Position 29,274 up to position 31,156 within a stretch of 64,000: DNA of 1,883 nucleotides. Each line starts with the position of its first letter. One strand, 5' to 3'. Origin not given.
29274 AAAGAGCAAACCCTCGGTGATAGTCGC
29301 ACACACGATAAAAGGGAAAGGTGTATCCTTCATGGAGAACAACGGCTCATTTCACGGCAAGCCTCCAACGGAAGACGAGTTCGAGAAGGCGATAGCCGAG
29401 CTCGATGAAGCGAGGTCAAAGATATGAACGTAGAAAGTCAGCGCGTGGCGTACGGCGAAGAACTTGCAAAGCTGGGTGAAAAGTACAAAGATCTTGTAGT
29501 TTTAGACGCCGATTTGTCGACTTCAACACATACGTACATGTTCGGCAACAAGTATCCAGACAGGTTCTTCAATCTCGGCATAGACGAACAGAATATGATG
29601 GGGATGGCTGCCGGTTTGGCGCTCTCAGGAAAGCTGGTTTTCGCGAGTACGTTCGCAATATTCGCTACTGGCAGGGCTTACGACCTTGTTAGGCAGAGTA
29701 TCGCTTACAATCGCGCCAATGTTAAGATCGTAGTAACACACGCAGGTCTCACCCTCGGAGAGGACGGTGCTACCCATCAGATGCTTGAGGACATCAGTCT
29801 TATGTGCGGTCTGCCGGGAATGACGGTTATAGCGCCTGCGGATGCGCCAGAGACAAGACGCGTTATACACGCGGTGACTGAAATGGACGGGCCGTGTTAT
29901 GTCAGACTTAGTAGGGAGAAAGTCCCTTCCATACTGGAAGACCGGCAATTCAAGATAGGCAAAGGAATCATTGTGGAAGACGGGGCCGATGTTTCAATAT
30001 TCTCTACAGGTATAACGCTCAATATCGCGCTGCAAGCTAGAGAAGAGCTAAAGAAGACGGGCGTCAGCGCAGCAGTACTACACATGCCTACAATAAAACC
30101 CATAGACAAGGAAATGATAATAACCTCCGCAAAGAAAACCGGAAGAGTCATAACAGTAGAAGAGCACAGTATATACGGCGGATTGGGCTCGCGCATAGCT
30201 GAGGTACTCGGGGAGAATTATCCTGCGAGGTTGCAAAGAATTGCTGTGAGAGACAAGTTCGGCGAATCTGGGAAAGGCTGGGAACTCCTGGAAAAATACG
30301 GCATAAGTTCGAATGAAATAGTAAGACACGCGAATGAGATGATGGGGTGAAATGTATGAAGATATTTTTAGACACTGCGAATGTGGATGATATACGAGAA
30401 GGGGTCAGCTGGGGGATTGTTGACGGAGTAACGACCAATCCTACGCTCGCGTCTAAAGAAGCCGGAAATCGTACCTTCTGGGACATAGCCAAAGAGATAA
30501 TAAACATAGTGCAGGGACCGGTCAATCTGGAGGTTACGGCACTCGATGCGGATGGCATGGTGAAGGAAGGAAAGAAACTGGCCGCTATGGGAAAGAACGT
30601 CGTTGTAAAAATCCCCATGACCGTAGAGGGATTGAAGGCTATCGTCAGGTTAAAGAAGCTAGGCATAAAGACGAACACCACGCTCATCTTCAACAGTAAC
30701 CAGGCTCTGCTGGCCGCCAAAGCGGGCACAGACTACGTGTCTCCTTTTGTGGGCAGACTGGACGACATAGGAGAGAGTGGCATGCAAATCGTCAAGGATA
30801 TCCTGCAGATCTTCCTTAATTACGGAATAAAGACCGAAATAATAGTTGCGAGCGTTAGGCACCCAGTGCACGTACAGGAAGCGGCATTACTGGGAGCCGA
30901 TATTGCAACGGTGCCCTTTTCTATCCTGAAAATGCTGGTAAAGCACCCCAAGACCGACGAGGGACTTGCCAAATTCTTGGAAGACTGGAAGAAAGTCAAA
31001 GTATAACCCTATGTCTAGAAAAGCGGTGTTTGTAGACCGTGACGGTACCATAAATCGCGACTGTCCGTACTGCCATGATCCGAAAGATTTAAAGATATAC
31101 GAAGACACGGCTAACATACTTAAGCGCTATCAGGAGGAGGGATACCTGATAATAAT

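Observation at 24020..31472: Heptose-glycan cluster with its own sedoheptulose-7-phosphate supply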

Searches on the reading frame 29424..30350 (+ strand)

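Call 3: search_protein_families(library=pfam, proteins=[window:29424-30350:+], max_evalue=0.001)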
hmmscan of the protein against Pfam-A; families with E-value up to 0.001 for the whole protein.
window:29424-30350:+ (308 aa): 4 families
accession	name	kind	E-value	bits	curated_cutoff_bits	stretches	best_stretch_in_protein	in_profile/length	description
PF02779.29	Transket_pyr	-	1.9e-43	148.6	27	1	7-168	6-173/174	Transketolase, pyrimidine binding domain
PF02780.25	Transketolase_C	-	4.2e-32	111.1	25.9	1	179-299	1-124/124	Transketolase, C-terminal domain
PF22613.1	Transketolase_C_1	-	1.1e-07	32.5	27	1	186-294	10-112/113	Transketolase-like TK C-terminal domain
PF17147.9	PFOR_II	-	3e-05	24.7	27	0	188-268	1-81/102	Pyruvate:ferredoxin oxidoreductase core domain II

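Call 4: search_protein_families(library=ncbifam, proteins=[window:29424-30350:+], max_evalue=0.001)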
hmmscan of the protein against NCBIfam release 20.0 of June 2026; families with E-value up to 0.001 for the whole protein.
window:29424-30350:+ (308 aa): 14 families
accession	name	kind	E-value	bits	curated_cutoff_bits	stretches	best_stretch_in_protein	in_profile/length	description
NF004559.0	PRK05899.2-5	equivalog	2.7e-90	303.4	488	1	6-307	320-624/627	transketolase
NF004556.0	PRK05899.2-2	equivalog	3.6e-58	197.3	575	1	6-307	324-638/639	transketolase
TIGR00204.1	dxs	equivalog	5.3e-54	183.8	465.95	1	6-304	312-612/616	1-deoxy-D-xylulose-5-phosphate synthase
NF003933.0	PRK05444.2-2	equivalog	2.5e-43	148.5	395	1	7-303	292-601/606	1-deoxy-D-xylulose-5-phosphate synthase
TIGR00232.1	tktlase_bact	equivalog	2.3e-33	115.5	682.25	1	6-306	351-652/654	transketolase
NF008968.0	PRK12315.1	subfamily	2.9e-32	111.7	510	1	9-305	284-579/582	1-deoxy-D-xylulose-5-phosphate synthase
NF004558.0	PRK05899.2-4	equivalog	1.9e-25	89.3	788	1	15-303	355-646/651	transketolase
NF006667.0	PRK09212.1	subfamily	3.9e-23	81.9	321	1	45-265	50-279/327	pyruvate dehydrogenase complex E1 component subunit beta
NF008854.0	PRK11892.1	equivalog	4.1e-22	78.5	454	1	127-262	275-415/464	pyruvate dehydrogenase complex E1 component subunit beta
NF007201.0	PRK09622.1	equivalog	1.3e-06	27.6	590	1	173-269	254-349/405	2-oxoacid:ferredoxin oxidoreductase subunit alpha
NF006412.0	PRK08659.1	equivalog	0.00023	20.5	411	1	185-246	272-333/378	2-oxoacid:acceptor oxidoreductase subunit alpha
NF041170.1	Oxoac_fdxalpha_Archa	equivalog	0.00025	19.5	800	1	186-253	518-585/636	2-oxoacid:ferredoxin oxidoreductase subunit alpha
TIGR03710.1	OAFO_sf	subfamily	0.00085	18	482.75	0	185-247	461-522/561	2-oxoacid:acceptor oxidoreductase subunit alpha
TIGR03336.1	IOR_alpha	equivalog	0.00095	17.6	650.9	0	186-248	230-288/595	indolepyruvate ferredoxin oxidoreductase subunit alpha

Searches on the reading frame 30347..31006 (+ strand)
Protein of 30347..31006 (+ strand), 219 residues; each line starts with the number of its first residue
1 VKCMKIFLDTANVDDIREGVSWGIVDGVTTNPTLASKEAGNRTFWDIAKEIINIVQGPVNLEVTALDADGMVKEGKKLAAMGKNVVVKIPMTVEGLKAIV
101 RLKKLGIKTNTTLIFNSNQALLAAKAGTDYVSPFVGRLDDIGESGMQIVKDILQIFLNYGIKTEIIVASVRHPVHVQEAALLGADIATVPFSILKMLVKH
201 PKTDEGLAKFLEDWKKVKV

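Call 3: search_protein_families(library=pfam, proteins=[window:30347-31006:+], max_evalue=0.001)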
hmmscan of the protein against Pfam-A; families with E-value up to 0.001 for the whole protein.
window:30347-31006:+ (219 aa): 1 family
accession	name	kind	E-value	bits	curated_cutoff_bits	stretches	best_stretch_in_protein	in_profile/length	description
PF00923.25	TAL_FSA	-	2.2e-61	208.2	27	1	6-217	1-281/285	Transaldolase/Fructose-6-phosphate aldolase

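Call 4: search_protein_families(library=ncbifam, proteins=[window:30347-31006:+], max_evalue=0.001)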
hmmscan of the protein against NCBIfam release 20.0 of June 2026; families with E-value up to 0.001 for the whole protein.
window:30347-31006:+ (219 aa): 12 families
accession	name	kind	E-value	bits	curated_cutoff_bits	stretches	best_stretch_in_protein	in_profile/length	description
TIGR00875.1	fsa_talC_mipB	equivalog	2.8e-91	304.7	245.95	1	4-217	1-212/213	fructose-6-phosphate aldolase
NF009296.0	PRK12653.1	subfamily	1.2e-42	146.2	306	1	4-216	1-213/220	fructose-6-phosphate aldolase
NF009299.0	PRK12656.1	equivalog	2.2e-33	115.7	214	1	4-217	1-216/222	fructose-6-phosphate aldolase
TIGR02134.1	transald_staph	equivalog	8.8e-27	94.3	281.95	1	4-199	6-208/236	transaldolase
TIGR00874.1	talAB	equivalog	5e-24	85.2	396.2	1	16-200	50-253/317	transaldolase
NF008965.0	PRK12309.1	equivalog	8.6e-18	64.5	550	1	38-199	76-258/392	transaldolase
NF009001.0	PRK12346.1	subfamily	1.3e-16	61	439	1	17-199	52-253/316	transaldolase A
NF002881.0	PRK03343.1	subfamily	9.2e-11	41.4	367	1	55-126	103-179/370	transaldolase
NF003026.0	PRK03903.1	equivalog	3.5e-09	36.3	344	1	67-126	105-166/323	transaldolase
NF007080.0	PRK09533.1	equivalog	2.8e-07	28.8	712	1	55-119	103-172/949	bifunctional transaldolase/phosoglucose isomerase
TIGR00876.1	tal_mycobact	equivalog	2.1e-05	24.1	233.75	1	57-119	94-161/350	transaldolase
NF003094.0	PRK04017.1-5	equivalog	0.00064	19.8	124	0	88-164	23-98/128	hypothetical protein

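Call 45: find_related_loci(query=window:30347-31006:+, collection=metagenome_contigs, flank=6000)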
Query window:30347-31006:+ (219 aa) in metagenome_contigs; peptide patterns used: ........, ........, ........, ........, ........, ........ (x = any residue, [..] = any of these).
369 stretches matched a pattern; 166 encode a relative of the query (tblastn E <= 1e-3); the best 80 are kept; 80 distinct loci.
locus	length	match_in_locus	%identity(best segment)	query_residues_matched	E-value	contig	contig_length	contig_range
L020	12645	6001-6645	66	4-218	8e-94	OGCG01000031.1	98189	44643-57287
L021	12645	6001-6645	66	4-218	8e-94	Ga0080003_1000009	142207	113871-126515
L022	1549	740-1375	66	4-217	1e-98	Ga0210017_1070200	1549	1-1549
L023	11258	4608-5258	66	2-217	1e-91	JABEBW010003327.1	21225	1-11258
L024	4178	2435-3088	62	1-218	1e-88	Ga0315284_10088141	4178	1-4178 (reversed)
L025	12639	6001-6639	61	3-217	2e-87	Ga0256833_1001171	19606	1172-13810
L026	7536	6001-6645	62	2-217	5e-87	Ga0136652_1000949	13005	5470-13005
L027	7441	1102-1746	63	2-218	5e-87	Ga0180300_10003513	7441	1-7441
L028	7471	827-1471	62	2-217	5e-87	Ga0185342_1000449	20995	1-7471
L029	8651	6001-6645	62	2-218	1e-86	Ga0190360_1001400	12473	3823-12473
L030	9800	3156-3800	62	2-218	1e-86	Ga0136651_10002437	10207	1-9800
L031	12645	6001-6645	62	2-217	2e-86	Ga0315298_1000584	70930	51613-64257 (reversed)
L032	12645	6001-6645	61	2-217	8e-86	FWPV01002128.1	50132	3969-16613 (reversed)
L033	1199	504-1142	58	3-217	2e-92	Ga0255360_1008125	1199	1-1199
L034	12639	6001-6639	59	4-218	8e-86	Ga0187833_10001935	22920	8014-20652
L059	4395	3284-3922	59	4-218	8e-82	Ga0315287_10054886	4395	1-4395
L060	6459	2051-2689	59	4-218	9e-82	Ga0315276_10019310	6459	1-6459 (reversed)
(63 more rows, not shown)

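Call 58: search_protein_families(library=pfam, proteins=[L060:158-1417:+, L060:2695-3255:+, L060:3814-5202:+, L060:5199-5702:+], max_evalue=0.0001)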
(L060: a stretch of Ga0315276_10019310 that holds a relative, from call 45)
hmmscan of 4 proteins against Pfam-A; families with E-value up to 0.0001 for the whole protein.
L060:158-1417:+ (419 aa): 0 families

L060:2695-3255:+ (186 aa): 2 families
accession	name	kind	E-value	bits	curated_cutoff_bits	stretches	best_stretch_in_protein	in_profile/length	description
PF13580.11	SIS_2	-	4.7e-32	111.3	27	1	9-141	6-138/138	SIS domain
PF01380.27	SIS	-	5.3e-09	36.4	25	1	88-163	35-110/131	SIS domain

L060:3814-5202:+ (462 aa): 9 families
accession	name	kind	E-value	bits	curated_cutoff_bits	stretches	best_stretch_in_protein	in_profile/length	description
PF01078.27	Mg_chelatase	-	3.6e-15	56.4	20.3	1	28-78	2-52/207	Magnesium chelatase, subunit ChlI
PF07728.20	AAA_5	-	7.8e-09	36.1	22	0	50-89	1-38/139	AAA domain (dynein-related subfamily)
PF00158.32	Sigma54_activat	-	6.2e-08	32.9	20.2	0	242-283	86-128/168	Sigma-54 interaction domain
PF00004.35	AAA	-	1.8e-07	32.1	21.2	0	51-81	1-31/131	ATPase family associated with various cellular activities (AAA)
PF05496.18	RuvB_N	-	3e-07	30.8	27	0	28-75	6-60/159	Holliday junction DNA helicase RuvB P-loop domain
PF20436.4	LonB_AAA-LID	-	4.3e-06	27.1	22.4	1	361-426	1-62/65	Archaeal LonB, AAA+ ATPase LID domain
PF20720.3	nSTAND3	-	4.8e-06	26.8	27.2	1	36-90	5-59/155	Novel STAND NTPase 3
PF00493.29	MCM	-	5.9e-06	26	23.3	0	201-277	81-150/224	MCM P-loop domain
PF12775.13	AAA_7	-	7.4e-05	22.8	25.8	0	42-82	27-67/181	P-loop containing dynein motor region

L060:5199-5702:+ (167 aa): 1 family
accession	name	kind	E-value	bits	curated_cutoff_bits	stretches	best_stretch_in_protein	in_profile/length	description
PF22090.1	Gins51_C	-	1.4e-13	50.8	27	1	120-166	1-47/48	Gins51, C-terminal domain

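Call 64: search_solved_structures(query=window:30356-31006:+, max_evalue=1e-20, show_alignments=2)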
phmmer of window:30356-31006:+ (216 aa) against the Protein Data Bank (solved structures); distinct sequences matched with E-value up to 1e-20: 26.
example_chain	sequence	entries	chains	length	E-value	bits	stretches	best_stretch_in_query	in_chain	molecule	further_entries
3s0c_A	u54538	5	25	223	5e-89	300.5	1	1-214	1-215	Probable transaldolase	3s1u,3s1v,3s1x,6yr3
6yrm_A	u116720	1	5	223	2.5e-88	298.2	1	1-214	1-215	Probable transaldolase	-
4xz9_A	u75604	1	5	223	3e-88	297.9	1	1-214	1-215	Probable transaldolase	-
3s1w_A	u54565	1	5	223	3.3e-88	297.8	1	1-214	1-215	Probable transaldolase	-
6yrt_A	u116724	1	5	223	3.4e-88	297.8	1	1-214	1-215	Transaldolase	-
6ys0_A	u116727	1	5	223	6.5e-88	296.8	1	1-214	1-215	Probable transaldolase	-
6yre_A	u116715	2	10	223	3.3e-87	294.6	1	1-214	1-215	Probable transaldolase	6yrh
1vpx_A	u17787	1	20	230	1.9e-81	275.7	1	1-213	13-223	PROTEIN (Transaldolase (EC 2.2.1.2))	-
3r8r_A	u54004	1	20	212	2.8e-74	252.3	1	2-213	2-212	Transaldolase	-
1wx0_A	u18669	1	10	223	3e-70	239.2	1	1-215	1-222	transaldolase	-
9ui2_A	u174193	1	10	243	4.1e-70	238.7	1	1-215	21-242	Probable transaldolase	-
8bc4_A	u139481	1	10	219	8.9e-41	142.9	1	1-212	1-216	Transaldolase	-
8bc3_A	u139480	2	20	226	9e-41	142.9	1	1-212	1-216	BmSF-TAL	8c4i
8bc2_A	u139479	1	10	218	4.2e-39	137.5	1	1-212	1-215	Transaldolase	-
4rz4_A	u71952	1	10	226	1.6e-34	122.5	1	3-212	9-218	Fructose-6-phosphate aldolase 1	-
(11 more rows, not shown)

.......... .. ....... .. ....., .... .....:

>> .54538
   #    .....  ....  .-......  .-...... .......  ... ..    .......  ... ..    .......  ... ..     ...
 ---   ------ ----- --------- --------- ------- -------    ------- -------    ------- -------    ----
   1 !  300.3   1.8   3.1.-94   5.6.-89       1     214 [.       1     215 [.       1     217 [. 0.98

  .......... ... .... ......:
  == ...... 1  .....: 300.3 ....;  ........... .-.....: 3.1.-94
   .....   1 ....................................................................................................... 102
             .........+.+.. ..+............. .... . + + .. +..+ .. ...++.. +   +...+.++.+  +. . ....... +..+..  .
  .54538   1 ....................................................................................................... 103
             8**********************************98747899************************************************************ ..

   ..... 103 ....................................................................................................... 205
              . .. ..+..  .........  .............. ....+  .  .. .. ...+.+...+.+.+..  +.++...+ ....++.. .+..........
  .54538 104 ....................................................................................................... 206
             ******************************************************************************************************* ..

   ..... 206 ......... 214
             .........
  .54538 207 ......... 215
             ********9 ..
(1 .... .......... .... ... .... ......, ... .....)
